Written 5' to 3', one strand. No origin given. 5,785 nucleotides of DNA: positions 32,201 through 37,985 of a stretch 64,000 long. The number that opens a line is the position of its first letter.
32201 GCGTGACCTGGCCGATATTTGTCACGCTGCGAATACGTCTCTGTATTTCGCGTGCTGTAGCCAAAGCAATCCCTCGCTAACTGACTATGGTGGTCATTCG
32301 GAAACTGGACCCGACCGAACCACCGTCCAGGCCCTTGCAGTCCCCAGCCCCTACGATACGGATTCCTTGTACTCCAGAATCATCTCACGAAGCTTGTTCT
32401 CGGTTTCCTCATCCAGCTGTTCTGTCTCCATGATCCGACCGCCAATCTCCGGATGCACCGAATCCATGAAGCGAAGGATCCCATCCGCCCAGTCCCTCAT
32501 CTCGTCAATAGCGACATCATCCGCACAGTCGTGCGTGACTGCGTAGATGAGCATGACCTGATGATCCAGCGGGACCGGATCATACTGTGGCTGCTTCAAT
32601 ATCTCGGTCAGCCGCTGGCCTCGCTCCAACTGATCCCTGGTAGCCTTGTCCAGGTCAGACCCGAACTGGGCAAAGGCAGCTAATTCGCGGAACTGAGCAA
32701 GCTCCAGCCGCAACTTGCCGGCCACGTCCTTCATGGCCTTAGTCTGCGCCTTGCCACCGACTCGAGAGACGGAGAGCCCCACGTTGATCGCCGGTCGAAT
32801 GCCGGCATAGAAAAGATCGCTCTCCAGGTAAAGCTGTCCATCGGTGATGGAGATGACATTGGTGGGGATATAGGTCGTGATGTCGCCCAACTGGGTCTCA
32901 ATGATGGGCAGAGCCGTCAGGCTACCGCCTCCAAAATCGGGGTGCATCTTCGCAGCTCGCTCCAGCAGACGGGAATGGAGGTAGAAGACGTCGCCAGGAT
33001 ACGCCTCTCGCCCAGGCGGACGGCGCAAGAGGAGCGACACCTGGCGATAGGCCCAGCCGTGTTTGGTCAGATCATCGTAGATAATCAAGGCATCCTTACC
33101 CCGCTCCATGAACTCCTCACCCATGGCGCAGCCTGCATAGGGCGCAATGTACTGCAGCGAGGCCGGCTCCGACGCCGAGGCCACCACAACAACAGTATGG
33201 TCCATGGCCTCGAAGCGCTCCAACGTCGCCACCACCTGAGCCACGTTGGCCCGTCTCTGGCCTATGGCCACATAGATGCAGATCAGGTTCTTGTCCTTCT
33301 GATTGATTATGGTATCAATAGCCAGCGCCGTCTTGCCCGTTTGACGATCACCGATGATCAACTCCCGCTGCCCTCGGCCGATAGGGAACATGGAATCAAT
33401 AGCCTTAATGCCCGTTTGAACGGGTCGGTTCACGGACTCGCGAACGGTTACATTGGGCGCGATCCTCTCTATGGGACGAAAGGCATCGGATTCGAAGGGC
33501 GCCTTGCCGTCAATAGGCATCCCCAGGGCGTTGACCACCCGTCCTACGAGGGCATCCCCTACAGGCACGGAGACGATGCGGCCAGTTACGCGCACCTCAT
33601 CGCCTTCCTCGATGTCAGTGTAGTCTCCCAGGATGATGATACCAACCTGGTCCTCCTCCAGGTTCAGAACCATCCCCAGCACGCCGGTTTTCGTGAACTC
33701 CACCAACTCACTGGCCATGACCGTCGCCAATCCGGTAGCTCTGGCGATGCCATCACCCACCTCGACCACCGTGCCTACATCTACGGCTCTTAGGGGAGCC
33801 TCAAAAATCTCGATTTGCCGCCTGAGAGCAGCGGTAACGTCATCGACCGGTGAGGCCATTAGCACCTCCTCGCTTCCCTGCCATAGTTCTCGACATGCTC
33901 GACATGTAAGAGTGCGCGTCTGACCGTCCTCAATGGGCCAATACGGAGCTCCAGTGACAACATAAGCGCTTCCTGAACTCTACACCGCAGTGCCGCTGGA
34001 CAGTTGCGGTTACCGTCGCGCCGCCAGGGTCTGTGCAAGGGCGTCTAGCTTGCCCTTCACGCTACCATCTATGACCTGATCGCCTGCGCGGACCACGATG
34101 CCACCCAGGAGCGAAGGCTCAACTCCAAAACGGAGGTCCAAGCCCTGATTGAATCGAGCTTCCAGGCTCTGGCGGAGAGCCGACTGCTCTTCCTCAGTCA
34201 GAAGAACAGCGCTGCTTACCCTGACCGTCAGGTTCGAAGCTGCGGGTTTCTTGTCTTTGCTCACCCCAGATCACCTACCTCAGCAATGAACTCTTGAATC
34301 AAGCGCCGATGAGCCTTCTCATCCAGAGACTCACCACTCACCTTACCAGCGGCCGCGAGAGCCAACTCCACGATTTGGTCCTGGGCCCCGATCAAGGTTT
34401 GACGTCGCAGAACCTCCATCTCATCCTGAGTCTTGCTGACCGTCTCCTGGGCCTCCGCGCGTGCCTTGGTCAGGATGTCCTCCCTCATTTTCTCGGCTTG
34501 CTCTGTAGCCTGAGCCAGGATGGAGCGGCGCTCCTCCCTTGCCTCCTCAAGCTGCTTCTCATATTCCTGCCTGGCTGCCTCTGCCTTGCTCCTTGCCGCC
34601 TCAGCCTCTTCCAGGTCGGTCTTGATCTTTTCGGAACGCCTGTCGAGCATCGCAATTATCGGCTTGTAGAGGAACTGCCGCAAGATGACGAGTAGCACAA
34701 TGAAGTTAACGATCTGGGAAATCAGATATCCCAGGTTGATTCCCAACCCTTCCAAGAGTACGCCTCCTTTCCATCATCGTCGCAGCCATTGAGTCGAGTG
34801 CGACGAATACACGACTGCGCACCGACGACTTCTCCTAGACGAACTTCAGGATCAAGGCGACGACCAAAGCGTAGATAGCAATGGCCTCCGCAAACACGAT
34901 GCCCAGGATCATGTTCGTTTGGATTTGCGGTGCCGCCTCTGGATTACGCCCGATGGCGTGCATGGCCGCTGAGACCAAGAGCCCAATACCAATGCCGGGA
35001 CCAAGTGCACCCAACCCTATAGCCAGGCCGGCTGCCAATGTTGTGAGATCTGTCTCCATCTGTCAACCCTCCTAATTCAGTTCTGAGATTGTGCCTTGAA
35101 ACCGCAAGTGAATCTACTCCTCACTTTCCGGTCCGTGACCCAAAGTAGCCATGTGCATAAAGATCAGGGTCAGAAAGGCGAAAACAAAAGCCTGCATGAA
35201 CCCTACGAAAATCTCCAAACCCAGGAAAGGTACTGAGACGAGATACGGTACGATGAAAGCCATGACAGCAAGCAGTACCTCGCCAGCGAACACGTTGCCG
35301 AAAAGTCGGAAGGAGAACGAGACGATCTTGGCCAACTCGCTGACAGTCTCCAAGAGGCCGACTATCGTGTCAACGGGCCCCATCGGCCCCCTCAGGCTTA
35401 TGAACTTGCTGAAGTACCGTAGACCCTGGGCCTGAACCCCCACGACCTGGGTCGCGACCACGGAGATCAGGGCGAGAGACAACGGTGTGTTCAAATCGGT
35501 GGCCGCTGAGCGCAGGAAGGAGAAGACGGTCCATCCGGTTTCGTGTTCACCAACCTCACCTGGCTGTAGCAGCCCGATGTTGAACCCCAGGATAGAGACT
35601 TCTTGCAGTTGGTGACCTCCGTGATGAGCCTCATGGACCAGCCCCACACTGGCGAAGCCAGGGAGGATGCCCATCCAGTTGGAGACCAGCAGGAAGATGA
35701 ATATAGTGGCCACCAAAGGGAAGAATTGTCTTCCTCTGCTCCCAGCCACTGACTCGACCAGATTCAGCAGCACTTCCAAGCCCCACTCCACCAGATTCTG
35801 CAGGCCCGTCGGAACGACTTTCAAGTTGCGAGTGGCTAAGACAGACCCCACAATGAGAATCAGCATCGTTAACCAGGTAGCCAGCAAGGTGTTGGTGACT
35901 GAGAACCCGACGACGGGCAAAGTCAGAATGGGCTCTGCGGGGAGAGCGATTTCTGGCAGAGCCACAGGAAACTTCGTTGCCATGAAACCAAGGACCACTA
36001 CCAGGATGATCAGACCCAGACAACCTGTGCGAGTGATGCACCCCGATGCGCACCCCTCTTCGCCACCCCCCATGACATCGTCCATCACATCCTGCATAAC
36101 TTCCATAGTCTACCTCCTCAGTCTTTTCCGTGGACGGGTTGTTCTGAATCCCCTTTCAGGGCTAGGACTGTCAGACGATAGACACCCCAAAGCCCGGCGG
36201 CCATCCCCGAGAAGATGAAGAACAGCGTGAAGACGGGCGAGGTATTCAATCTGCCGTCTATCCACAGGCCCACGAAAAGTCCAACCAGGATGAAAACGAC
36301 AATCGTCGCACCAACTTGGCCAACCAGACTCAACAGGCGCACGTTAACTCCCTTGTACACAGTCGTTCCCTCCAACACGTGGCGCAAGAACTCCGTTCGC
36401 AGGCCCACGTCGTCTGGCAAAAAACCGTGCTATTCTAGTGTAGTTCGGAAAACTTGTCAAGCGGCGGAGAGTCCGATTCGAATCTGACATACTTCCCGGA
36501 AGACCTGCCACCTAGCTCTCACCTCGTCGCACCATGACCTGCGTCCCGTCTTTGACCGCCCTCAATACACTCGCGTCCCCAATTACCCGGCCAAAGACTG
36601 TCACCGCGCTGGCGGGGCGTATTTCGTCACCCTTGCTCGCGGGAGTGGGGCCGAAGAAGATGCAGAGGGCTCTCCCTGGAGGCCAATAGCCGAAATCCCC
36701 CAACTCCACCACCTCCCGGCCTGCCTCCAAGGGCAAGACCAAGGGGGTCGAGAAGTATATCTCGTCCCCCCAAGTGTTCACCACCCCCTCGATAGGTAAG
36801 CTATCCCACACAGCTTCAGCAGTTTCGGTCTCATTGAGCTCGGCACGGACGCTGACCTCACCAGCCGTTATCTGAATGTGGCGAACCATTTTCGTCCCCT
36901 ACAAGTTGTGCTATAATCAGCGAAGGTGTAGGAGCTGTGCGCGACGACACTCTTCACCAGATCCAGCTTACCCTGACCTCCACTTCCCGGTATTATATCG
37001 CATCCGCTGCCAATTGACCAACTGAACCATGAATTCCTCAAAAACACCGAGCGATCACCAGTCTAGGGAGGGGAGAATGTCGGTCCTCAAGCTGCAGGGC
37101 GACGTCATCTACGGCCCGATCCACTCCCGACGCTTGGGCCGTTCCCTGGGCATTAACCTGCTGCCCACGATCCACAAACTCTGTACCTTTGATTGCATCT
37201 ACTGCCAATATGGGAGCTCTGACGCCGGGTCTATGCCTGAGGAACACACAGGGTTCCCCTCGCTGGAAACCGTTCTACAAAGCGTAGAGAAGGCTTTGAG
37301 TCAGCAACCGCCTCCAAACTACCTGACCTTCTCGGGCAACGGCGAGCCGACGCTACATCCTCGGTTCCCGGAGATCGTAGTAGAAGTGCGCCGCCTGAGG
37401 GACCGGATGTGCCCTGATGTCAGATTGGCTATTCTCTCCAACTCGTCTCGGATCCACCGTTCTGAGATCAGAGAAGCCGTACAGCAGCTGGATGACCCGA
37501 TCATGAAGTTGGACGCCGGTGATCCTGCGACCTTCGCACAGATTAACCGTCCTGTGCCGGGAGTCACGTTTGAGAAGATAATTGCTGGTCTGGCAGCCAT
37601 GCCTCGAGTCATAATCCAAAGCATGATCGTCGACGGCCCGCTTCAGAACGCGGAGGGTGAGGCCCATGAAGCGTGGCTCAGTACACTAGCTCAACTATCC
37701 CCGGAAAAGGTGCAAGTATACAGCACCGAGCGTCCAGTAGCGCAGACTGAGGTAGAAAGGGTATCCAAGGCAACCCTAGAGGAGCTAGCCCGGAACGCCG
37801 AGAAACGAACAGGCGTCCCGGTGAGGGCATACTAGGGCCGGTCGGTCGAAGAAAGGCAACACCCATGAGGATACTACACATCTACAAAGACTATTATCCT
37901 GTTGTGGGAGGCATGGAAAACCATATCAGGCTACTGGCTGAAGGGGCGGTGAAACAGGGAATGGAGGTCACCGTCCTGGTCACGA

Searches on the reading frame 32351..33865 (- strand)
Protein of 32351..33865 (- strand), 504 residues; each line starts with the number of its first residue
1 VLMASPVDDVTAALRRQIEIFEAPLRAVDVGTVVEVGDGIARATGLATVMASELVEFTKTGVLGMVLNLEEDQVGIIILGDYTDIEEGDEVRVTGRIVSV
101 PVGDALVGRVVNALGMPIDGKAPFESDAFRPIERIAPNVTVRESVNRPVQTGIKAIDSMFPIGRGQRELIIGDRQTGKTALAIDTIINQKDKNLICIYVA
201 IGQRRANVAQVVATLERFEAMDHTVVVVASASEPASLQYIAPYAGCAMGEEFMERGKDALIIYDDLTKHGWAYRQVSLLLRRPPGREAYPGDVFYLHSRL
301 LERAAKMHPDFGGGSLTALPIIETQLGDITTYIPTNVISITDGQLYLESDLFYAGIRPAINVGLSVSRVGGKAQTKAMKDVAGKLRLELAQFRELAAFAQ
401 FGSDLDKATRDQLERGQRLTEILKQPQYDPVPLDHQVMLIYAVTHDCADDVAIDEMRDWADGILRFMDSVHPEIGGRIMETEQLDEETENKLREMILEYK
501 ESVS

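Call 73: search_protein_families(library=pfam, proteins=[window:32351-33865:-], max_evalue=0.000001)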
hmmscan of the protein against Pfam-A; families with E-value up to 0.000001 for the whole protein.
window:32351-33865:- (504 aa): 3 families
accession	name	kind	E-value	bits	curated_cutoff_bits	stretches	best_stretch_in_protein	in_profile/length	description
PF00006.31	ATP-synt_ab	-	1.6e-82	276.8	29.5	1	152-367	1-213/213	ATP synthase alpha/beta family, nucleotide-binding domain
PF00306.32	ATP-synt_ab_C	-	1.6e-46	158.2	27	1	374-497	1-124/126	ATP synthase alpha/beta chain, C terminal domain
PF02874.29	ATP-synt_ab_N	-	1.2e-15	58.2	20.9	1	30-95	5-69/69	ATP synthase alpha/beta family, beta-barrel domain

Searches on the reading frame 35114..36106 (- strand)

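Call 73: search_protein_families(library=pfam, proteins=[window:35114-36106:-], max_evalue=0.000001)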
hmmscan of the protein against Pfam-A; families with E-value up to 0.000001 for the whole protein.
window:35114-36106:- (330 aa): 1 family
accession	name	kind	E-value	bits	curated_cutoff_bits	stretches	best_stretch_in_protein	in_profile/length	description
PF00119.25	ATP-synt_A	-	6e-44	150.9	33.9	1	75-317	2-216/217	ATP synthase A chain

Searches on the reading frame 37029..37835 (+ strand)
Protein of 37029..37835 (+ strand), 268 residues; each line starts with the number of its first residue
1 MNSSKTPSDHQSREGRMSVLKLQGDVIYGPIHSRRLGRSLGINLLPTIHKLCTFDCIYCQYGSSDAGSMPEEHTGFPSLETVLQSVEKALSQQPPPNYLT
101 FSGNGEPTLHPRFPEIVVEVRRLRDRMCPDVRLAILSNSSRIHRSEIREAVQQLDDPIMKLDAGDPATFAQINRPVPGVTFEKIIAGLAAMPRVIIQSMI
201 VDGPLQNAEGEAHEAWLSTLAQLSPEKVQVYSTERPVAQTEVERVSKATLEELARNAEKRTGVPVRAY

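Call 74: search_protein_families(library=pfam, proteins=[window:37029-37835:+], max_evalue=0.000001)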
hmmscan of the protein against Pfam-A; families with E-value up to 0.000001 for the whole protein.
window:37029-37835:+ (268 aa): 1 family
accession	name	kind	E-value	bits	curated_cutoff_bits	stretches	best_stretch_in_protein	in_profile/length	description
PF04055.27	Radical_SAM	-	2.3e-13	51.1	29.5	1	51-207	6-155/166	Radical SAM superfamily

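Call 76: search_protein_families(library=ncbifam, proteins=[window:37029-37835:+], max_evalue=0.00001)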
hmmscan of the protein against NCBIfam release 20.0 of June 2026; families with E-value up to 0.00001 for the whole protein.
window:37029-37835:+ (268 aa): 4 families
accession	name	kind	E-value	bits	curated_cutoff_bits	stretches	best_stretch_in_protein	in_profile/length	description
NF038283.1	viperin_w_prok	equivalog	5.2e-07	29.1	180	1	49-175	9-128/281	viperin family antiviral radical SAM protein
TIGR03972.1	rSAM_TYW1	equivalog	5e-06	25.8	317.95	0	87-222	110-237/297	4-demethylwyosine synthase TYW1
TIGR04317.1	W_rSAM_matur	equivalog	6.8e-06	25.4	380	0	48-175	10-124/349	tungsten cofactor oxidoreductase radical SAM maturase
TIGR04038.1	tatD_link_rSAM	subfamily_domain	8e-06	25.8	129.7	0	48-197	14-159/192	TatD family nuclease-associated radical SAM protein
